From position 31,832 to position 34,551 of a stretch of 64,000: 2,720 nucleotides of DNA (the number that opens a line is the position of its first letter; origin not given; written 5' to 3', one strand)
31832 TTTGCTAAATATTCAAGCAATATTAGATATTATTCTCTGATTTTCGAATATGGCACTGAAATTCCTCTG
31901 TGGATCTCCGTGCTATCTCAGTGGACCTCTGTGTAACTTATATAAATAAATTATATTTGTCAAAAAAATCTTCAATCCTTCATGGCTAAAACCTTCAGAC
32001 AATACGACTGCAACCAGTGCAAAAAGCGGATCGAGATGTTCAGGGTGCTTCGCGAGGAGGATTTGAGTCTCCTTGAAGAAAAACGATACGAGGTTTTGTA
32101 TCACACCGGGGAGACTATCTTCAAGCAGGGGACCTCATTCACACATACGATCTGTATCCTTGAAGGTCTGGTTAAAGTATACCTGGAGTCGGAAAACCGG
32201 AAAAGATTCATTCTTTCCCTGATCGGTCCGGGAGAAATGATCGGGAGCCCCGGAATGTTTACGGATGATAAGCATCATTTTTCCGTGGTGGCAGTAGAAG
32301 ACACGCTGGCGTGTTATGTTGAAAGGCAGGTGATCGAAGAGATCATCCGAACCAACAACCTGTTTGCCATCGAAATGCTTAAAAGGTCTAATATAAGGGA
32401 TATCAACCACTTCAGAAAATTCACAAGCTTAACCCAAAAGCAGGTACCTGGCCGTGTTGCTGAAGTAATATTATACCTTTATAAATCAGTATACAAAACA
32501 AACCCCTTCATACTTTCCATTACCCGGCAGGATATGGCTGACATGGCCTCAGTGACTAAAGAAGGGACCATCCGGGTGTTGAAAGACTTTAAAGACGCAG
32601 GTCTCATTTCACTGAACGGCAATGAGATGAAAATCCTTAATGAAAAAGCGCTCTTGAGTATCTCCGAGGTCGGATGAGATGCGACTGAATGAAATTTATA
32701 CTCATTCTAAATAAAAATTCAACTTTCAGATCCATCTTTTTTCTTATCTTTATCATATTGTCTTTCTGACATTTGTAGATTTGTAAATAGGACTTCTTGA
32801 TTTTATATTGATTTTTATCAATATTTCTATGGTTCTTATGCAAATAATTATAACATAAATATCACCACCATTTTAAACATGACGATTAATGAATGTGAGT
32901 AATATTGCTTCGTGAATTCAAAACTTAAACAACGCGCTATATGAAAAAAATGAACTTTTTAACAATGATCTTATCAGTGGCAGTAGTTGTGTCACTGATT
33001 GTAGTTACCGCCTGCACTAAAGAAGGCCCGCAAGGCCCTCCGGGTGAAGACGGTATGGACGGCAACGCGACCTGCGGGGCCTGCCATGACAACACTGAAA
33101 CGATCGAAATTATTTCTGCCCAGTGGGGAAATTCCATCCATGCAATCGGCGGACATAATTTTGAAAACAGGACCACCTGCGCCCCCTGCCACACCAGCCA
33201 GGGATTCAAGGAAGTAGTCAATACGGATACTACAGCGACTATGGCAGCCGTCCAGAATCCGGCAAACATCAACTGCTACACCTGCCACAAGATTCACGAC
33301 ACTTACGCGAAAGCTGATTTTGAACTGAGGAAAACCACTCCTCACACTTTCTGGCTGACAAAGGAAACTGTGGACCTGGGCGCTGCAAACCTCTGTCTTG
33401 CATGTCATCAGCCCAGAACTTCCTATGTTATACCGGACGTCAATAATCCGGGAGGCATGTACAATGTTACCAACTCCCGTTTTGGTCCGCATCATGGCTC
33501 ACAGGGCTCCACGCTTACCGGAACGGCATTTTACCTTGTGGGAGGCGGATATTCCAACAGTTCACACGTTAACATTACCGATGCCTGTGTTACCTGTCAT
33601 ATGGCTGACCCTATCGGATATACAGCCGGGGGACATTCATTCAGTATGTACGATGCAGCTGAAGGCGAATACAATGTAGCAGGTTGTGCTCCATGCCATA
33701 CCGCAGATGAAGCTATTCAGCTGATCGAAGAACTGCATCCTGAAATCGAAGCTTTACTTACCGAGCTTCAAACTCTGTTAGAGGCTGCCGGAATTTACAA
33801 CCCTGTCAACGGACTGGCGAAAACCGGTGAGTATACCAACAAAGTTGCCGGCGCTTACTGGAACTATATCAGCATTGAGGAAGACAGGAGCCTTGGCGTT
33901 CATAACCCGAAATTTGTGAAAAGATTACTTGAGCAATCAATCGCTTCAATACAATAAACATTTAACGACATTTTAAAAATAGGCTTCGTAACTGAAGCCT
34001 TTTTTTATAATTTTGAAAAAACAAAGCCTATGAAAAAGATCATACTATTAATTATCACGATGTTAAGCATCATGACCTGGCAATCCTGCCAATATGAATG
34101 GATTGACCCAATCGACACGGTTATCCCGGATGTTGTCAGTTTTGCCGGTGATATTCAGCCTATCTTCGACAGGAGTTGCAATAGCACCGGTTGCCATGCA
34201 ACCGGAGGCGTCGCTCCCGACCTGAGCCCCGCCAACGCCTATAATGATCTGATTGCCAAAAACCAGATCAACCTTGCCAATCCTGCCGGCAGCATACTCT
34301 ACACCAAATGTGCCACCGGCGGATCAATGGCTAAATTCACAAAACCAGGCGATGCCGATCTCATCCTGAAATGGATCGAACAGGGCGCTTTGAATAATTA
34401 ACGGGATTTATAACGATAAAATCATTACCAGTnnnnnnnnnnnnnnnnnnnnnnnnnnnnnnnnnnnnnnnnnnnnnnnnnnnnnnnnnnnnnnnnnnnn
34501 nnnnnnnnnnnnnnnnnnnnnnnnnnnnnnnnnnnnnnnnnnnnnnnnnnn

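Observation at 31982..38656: Candidate complete trans-envelope electron conduit in a Bacteroidota genome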

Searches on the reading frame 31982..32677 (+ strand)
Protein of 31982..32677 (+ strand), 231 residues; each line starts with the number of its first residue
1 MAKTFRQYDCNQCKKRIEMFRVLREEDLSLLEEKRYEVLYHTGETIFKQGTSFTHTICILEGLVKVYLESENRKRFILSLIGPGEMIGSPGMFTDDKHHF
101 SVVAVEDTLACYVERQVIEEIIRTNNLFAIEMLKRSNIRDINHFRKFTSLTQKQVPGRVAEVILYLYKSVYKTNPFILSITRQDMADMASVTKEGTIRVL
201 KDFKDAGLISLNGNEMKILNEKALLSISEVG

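Call 4: search_protein_families(library=pfam, proteins=[window:31982-32677:+], max_evalue=0.1)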
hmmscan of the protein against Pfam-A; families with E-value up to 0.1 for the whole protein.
window:31982-32677:+ (231 aa): 4 families
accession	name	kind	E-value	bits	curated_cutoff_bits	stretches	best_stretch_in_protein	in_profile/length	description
PF00027.35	cNMP_binding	-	2.4e-19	69.5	27.5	1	39-125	3-89/89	Cyclic nucleotide-binding domain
PF13545.12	HTH_Crp_2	-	3.4e-14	53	27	1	157-225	1-68/70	Crp-like helix-turn-helix domain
PF00325.26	Crp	-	0.017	15.3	21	1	178-209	1-32/32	Bacterial regulatory proteins, crp family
PF25213.1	HVO_A0261_N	-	0.028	14.7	35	0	180-213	25-58/86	HVO_A0261 N-terminal domain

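Call 5: search_protein_families(library=ncbifam, proteins=[window:31982-32677:+], max_evalue=0.1)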
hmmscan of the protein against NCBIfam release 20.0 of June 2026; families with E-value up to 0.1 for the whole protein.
window:31982-32677:+ (231 aa): 13 families
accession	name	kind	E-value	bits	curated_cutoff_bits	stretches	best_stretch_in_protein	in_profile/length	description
NF008732.0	PRK11753.1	equivalog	4.1e-16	59.1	266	1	39-218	27-210/214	cAMP-activated global transcriptional regulator CRP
NF045989.1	TransRegFnrLRhodb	equivalog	1.1e-15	57.5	300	1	5-220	5-226/245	transcriptional regulator FnrL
NF008365.0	PRK11161.1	subfamily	1.5e-11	44.1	228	1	40-228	52-243/250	fumarate/nitrate reduction transcriptional regulator Fnr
NF050806.1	TransRegFixKCaul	equivalog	7.1e-11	41.7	300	1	38-223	26-209/215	transcriptional regulator FixK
NF053664.1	TransRegPtrACyano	equivalog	5.6e-06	25.8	300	1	58-219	32-190/196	Crp/Fnr family transcriptional regulator PtrA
NF006901.0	PRK09392.1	equivalog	9e-06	25.2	211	1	7-227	3-220/236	transcriptional activator FtrB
NF041163.2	encap_f2b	equivalog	1.9e-05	24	400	1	17-129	76-190/450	family 2B encapsulin nanocompartment shell protein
NF007707.0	PRK10402.1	subfamily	7.8e-05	22.4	180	1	39-228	35-218/226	transcriptional regulator YeiL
NF052518.1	TransRegLdrP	equivalog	0.00028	21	300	1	43-224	7-184/195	transcriptional regulator LdrP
NF010499.0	PRK13918.1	equivalog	0.00038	20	274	1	38-229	15-202/205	CRP/FNR family transcriptional regulator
NF058543.1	ActPatMycb56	equivalog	0.0018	17.2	460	1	18-125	2-108/317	acetyltransferase Pat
TIGR03268.1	methan_mark_3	equivalog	0.011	14.4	234.45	1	107-160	356-408/503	methyl-coenzyme M reductase-associated protein Mmp3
TIGR03896.1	cyc_nuc_ocin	subfamily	0.073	12.4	161.05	0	13-129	139-255/317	bacteriocin-type transport-associated protein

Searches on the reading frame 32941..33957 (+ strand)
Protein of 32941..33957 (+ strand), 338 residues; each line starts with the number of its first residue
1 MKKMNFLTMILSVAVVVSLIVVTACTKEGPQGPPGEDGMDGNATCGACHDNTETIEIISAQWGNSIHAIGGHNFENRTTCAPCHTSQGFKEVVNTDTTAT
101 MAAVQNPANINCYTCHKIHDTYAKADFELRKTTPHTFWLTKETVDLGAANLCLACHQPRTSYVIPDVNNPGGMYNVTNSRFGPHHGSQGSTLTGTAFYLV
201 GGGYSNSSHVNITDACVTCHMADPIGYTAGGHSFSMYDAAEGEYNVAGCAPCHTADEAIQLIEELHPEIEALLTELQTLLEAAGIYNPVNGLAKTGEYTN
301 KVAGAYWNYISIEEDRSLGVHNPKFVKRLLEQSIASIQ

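Call 4: search_protein_families(library=pfam, proteins=[window:32941-33957:+], max_evalue=0.1)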
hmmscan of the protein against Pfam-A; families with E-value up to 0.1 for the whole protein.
window:32941-33957:+ (338 aa): 7 families
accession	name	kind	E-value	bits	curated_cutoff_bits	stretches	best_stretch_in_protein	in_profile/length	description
PF14522.11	Cytochrome_C7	-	2.5e-11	43.7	24.8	3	205-259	4-54/67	Cytochrome c7 and related cytochrome c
PF02335.20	Cytochrom_C552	-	0.00021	20.8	24.1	1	204-335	235-371/438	Cytochrome c552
PF14537.11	Cytochrom_c3_2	-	0.00029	21.7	25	0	37-86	21-66/79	Cytochrome c3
PF09699.15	Paired_CXXCH_1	-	0.00035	20.6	20.6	0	40-52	27-39/41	Doubled CXXCH motif (Paired_CXXCH_1)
PF22678.1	Cytochrom_c_NrfB-like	-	0.00039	21.3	27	0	39-93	30-74/89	Cytochrome c-type protein NrfB-like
PF03264.19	Cytochrom_NNT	-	0.015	15.5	24.1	0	199-262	22-81/174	NapC/NirT cytochrome c family, N-terminal region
PF02085.21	Cytochrom_CIII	-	0.083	13.7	22.9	0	44-120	32-86/101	Class III cytochrome C family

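Call 5: search_protein_families(library=ncbifam, proteins=[window:32941-33957:+], max_evalue=0.1)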
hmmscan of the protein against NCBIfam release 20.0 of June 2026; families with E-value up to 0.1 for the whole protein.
window:32941-33957:+ (338 aa): 6 families
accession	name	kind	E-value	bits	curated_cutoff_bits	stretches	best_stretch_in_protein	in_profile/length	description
TIGR04257.1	nanowire_3heme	domain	7e-06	26.1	40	1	204-261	15-66/75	c(7)-type cytochrome triheme domain-containing protein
TIGR03508.1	decahem_SO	subfamily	0.00031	20.3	192.2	2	78-160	3-81/258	DmsE family decaheme c-type cytochrome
TIGR04315.1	octaheme_Shew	subfamily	0.0093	15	375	0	75-146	70-133/440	tetrathionate reductase family octaheme c-type cytochrome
TIGR01905.1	paired_CXXCH_1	subfamily_domain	0.013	15.4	25.2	0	149-157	29-37/41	doubled CXXCH domain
NF041198.1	UshA_like_PCGU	equivalog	0.013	14.1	275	1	39-159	405-511/519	UshA-like (seleno)protein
NF052290.2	MocR_like_YczR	exception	0.029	13.1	487.4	1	131-174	208-252/458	MocR-like transcription factor YczR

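Call 27: find_homologous_proteins(query=window:32941-33957:+)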
Query window:32941-33957:+ (338 aa): 629 proteins with E <= 0.001 among 2671 candidates; the best 120 are listed.
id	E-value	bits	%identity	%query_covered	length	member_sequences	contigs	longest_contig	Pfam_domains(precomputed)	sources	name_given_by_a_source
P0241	2.3e-226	768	100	98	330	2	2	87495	PF14522.12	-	-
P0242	1.7e-183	627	80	100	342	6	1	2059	PF14522.12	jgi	jgi:hypothetical protein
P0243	2.3e-170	584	74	100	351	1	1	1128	PF14537.12,PF14522.12,PF22113.2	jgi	-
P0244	4.4e-166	570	72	100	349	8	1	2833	PF02335.21,PF14522.12,PF22113.2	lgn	-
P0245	1.4e-159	549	69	100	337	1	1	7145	PF02335.21,PF14522.12,PF22113.2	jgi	-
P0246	2.3e-159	548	71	98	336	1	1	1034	PF09699.16,PF14522.12,PF22113.2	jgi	jgi:hypothetical protein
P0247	4.0e-159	547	68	100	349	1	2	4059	PF14522.12,PF22113.2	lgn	-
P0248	1.3e-157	542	70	98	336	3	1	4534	PF09699.16,PF14537.12,PF02335.21,PF14522.12,PF22113.2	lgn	-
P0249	7.0e-157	540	70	100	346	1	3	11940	PF14537.12,PF14522.12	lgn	-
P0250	1.2e-154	532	71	95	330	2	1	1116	PF14522.12,PF22113.2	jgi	jgi:hypothetical protein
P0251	1.5e-154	532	66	100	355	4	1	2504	PF14537.12,PF02335.21,PF14522.12,PF22113.2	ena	-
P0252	7.9e-154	530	67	98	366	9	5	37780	PF09699.16,PF14537.12,PF02335.21,PF14522.12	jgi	-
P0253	1.1e-153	529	67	100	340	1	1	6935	PF09699.16,PF14537.12,PF03264.20,PF14522.12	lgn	-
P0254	1.4e-152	526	68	100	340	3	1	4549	PF09699.16,PF14522.12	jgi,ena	-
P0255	7.0e-152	523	83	79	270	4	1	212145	PF09699.16,PF14522.12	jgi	jgi:hypothetical protein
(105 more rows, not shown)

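Call 51: search_solved_structures(query=A2, max_evalue=1)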
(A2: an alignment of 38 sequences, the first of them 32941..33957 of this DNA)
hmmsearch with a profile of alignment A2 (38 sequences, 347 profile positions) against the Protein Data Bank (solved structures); distinct sequences matched with E-value up to 1: 36.
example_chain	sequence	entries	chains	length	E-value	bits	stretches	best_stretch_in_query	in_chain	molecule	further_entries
6i5b_A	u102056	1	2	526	4.4e-11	45.5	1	216-346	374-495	Uncharacterized protein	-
8bcx_A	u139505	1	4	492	2e-06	30.1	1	211-342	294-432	Nitrite reductase (cytochrome; ammonia-forming)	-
4ob1_A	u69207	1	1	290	2.2e-05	26.7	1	227-311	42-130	Cobalt-containing nitrile hydratase subunit alpha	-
3ubr_A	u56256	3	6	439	0.00074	21.7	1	214-297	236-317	Cytochrome c-552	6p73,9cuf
1oah_A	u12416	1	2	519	0.0021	20.2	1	211-344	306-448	CYTOCHROME C NITRITE REDUCTASE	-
2j7a_A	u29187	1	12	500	0.0023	20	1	208-341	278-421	CYTOCHROME C NITRITE REDUCTASE NRFA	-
1gu6_A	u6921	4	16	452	0.0024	20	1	211-297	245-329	CYTOCHROME C552 | Cytochrome c-552 | Cytochrome c nitrite reductase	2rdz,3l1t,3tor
4wjy_A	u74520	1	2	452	0.0024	20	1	211-297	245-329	Cytochrome c-552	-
3sxq_A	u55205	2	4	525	0.0025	19.9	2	212-344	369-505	Eight-heme nitrite reductase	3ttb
2rf7_A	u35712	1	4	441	0.0025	19.9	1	212-297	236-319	Cytochrome c-552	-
3uu9_A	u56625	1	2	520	0.0026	19.9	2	211-344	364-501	Eight-heme nitrite reductase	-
3rkh_A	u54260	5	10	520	0.0026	19.9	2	211-344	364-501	Eight-heme nitrite reductase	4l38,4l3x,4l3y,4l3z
4q4u_A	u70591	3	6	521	0.0026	19.9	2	211-344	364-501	Eight-heme nitrite reductase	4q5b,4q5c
3owm_A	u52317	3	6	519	0.0028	19.8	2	211-344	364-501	Eight-heme nitrite reductase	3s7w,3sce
2vr0_A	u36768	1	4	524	0.003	19.7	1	208-341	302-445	CYTOCHROME C NITRITE REDUCTASE, CATALYTIC SUBUNIT NFRA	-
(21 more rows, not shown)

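Call 59: predict_structure(alignment_id=A2)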
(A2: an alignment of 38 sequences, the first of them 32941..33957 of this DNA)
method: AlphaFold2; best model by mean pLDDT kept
length: 338 residues; sequences in the alignment: 38
mean_pLDDT: 84.9   pTM: 0.79
mean pLDDT of the five models: 84.9, 83.1, 82.2, 79.6, 70.2
residues with pLDDT >= 90: 175; 70-90: 116; 50-70: 22; < 50: 25
segments of 3 or more residues with pLDDT < 50: 23-31, 33-37, 39-46
pLDDT, mean of each block of 10 residues (from residue 1): 63 70 49 47 50 73 83 87 90 88 92 82 77 90 92 88 92 95 85 94 88 90 84 86 90 94 97 98 97 97 97 93 97 96
secondary structure, 60 per line:
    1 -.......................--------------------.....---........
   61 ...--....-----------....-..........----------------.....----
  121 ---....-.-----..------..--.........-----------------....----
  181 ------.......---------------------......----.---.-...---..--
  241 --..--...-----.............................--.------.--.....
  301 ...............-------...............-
elements in order: H2-24 H45-49 H53-63 H66-69 H81-84 H86-95 H112-115 H124-127 H147-155 E173-176 H187-193 H215-220 H255-283 E296-299 H300-315 H323-337

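Call 62: fold_search(model_id=the predicted structure, library=pdb)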
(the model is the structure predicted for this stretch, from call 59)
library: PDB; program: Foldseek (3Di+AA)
matches with E <= 10: 38; with E <= 0.001: 2
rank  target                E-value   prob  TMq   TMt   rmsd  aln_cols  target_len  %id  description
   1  6i5b_A                7.9e-06  1.00  0.51  0.37   5.6       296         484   20  Crystal Structure of Outer Cell Wall Cytochrome OcwA (released 2019-09-25)
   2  6i5b_B                9.7e-06  1.00  0.50  0.36   5.8       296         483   21  Crystal Structure of Outer Cell Wall Cytochrome OcwA (released 2019-09-25)
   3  6qvm_A                9.6e-03  1.00  0.46  0.26   8.0       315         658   18  Undecaheme cytochrome from S-layer of Carboxydothermus ferrireducens (released 2020-03-25)
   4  6v0a_C                1.8e-02  0.84  0.33  0.26  13.1       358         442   15  Crystal structure of cytochrome c nitrite reductase from the bacterium Geobacter lovleyi with bound sulfate (released 2020-06-17)
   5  8bcx_D                5.0e-02  0.82  0.38  0.30  13.1       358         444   18  Crystal structure of NrfA-1 from Geobacter metallireducens (released 2023-08-30)
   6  6v0a_E                5.0e-02  0.75  0.35  0.28  12.1       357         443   16  Crystal structure of cytochrome c nitrite reductase from the bacterium Geobacter lovleyi with bound sulfate (released 2020-06-17)
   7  8bcx_C                5.6e-02  0.82  0.38  0.30  13.2       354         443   18  Crystal structure of NrfA-1 from Geobacter metallireducens (released 2023-08-30)
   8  2ot4_A                5.9e-02  0.80  0.35  0.24  11.4       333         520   14  Structure of a hexameric multiheme c nitrite reductase from the extremophile bacterium Thiolkalivibrio nitratireducens (released 2008-04-08)
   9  8rv0                  6.5e-02  0.77  0.28  0.20  11.4       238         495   16  Crystal structure of octaheme nitrite reductase from Trichlorobacter ammonificans in complex with nitrite (released 2024-03-27)
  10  3f29_B                6.5e-02  0.72  0.35  0.24  11.2       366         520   14  Structure of the Thioalkalivibrio nitratireducens cytochrome c nitrite reductase in complex with sulfite (released 2008-12-09)
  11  6v0a_F                8.5e-02  0.60  0.35  0.28  12.3       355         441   16  Crystal structure of cytochrome c nitrite reductase from the bacterium Geobacter lovleyi with bound sulfate (released 2020-06-17)
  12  8bcx_A                9.5e-02  0.69  0.37  0.30  13.1       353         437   18  Crystal structure of NrfA-1 from Geobacter metallireducens (released 2023-08-30)
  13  3ttb_A                1.1e-01  0.82  0.37  0.26  11.2       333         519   15  Structure of the Thioalkalivibrio paradoxus cytochrome c nitrite reductase in complex with sulfite (released 2011-10-05)
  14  3sxq_B                1.2e-01  0.77  0.35  0.24  11.1       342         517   16  Structure of a hexameric multiheme c nitrite reductase from the extremophile bacterium Thiolkalivibrio paradoxus (released 2012-09-26)
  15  3mmo_A                1.2e-01  0.72  0.38  0.27  11.1       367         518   14  Structure of the Thioalkalivibrio nitratireducens cytochrome c nitrite reductase in complex with cyanide (released 2010-09-29)
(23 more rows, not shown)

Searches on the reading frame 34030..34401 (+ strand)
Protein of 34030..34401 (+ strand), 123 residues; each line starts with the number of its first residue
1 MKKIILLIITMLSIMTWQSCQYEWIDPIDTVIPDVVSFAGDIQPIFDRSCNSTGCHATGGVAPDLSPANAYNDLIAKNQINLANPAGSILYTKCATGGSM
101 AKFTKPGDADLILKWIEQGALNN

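Call 4: search_protein_families(library=pfam, proteins=[window:34030-34401:+], max_evalue=0.1)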
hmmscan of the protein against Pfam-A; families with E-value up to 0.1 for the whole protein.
window:34030-34401:+ (123 aa): 2 families
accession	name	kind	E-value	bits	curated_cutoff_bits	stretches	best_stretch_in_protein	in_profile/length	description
PF18243.6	BfiI_DBD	-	0.035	14.3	25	1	75-120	84-129/165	Metal-independent restriction enzyme BfiI DNA binding domain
PF13442.11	Cytochrome_CBB3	-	0.066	14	27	1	42-77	6-39/68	Cytochrome C oxidase, cbb3-type, subunit III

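Call 5: search_protein_families(library=ncbifam, proteins=[window:34030-34401:+], max_evalue=0.1)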
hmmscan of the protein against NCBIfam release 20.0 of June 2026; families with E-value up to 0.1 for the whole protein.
window:34030-34401:+ (123 aa): 1 family
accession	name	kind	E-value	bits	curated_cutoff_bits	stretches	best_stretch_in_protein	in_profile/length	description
NF047812.1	LIC11213_lipo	equivalog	7e-07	29.4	100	1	46-120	48-116/118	LIC11213 family lipoprotein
